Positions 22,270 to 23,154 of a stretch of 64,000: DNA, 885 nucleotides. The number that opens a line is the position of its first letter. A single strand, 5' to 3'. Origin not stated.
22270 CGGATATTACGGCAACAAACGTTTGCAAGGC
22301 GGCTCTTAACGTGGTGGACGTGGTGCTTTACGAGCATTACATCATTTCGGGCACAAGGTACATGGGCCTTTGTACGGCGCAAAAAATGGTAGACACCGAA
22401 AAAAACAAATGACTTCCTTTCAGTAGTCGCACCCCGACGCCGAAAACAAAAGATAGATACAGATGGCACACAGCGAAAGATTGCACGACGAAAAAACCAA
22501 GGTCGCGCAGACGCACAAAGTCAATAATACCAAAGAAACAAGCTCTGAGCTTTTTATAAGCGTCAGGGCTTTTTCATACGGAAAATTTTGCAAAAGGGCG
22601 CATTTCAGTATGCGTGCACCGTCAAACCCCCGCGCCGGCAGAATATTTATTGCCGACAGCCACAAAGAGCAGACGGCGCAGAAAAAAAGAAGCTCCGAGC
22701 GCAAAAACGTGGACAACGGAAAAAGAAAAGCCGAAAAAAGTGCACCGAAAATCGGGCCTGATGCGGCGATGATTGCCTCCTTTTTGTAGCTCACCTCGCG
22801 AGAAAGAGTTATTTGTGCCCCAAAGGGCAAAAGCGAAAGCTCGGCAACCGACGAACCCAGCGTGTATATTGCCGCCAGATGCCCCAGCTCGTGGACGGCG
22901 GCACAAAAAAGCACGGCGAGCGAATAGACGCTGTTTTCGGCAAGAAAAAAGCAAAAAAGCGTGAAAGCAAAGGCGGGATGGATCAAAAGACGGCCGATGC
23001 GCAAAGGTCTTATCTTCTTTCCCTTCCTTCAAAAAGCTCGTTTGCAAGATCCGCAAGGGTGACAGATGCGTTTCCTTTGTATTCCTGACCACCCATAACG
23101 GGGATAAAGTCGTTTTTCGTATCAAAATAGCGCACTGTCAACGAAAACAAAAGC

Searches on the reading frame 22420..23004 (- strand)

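Call 83: search_protein_families(library=pfam, proteins=[window:22420-23004:-], max_evalue=0.01)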
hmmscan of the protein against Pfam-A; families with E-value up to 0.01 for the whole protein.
window:22420-23004:- (194 aa): 2 families
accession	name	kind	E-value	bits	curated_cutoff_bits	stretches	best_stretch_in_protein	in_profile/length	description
PF02163.28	Peptidase_M50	-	6.5e-14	52.2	27.2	2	28-101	3-103/221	Peptidase family M50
PF13398.12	Peptidase_M50B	-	1.8e-05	25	26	1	14-118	4-109/201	Peptidase M50B-like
